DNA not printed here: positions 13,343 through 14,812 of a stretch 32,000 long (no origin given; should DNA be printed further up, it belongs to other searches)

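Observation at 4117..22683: Compact divergent FAAL-PKS / IPMS-like / PKS-AOS locus predicted to build a long-chain alpha-amino ketone (sphingoid- or CAI-1-like lipid)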

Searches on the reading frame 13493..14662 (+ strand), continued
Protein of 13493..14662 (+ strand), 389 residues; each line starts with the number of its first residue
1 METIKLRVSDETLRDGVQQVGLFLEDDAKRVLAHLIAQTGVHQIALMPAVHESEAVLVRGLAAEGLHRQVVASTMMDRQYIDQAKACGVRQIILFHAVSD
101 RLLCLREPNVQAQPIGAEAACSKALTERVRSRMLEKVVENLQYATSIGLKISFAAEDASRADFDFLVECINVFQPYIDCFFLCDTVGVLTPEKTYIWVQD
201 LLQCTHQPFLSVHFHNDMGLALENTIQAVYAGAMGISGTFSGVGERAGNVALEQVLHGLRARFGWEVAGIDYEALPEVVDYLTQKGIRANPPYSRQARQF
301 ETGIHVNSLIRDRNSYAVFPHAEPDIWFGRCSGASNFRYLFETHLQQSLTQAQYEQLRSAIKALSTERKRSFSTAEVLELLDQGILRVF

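Call 46: search_solved_structures(query=L026:5319-7169:-, max_evalue=1e-30)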
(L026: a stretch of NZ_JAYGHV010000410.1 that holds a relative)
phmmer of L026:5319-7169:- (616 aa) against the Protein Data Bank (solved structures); distinct sequences matched with E-value up to 1e-30: 18.
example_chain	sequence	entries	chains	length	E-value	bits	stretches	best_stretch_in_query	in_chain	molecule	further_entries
7r7e_A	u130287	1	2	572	1.5e-162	545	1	16-585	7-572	Polyketide synthase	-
7r7f_A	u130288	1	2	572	1.9e-162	544.7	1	16-585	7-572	Polyketide synthase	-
7r7g_A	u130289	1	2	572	9.1e-162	542.4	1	16-585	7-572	Polyketide synthase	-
3kxw_A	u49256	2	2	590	3.1e-123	415.2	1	17-587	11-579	Saframycin Mx1 synthetase B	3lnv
8hd4_A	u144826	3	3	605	3.9e-89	302.5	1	26-582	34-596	Long-chain-fatty-acid--AMP ligase FadD23 | Fatty-acid-CoA ligase FadD23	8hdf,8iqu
5d6j_A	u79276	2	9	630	2.3e-86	293.3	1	41-578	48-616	Acyl-CoA synthase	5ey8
5icr_A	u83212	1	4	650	2.7e-86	293.1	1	41-578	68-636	Acyl-CoA synthase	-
5ey9_A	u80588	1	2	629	5.8e-85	288.7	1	42-578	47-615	Long-chain-fatty-acid--AMP ligase FadD32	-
5hm3_A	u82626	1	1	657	1.7e-82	280.6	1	47-503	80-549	Long-chain-fatty-acid--AMP ligase FadD32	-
8hcz_A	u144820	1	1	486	1.6e-74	254.3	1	26-469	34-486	Long-chain-fatty-acid--AMP ligase FadD23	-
5d6n_A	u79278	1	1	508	1.7e-72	247.5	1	41-465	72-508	Acyl-CoA synthase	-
3pbk_A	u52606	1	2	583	2.7e-70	240.3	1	10-577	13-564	Fatty Acyl-Adenylate Ligase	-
7wua_A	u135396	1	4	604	1.3e-67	231.4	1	53-573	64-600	Acyl-CoA synthase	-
3e53_A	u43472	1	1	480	4.2e-66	226.4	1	34-464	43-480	FATTY-ACID-CoA LIGASE FADD28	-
3t5a_A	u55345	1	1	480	5.5e-65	222.8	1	34-464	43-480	Long-chain-fatty-acid--AMP ligase FadD28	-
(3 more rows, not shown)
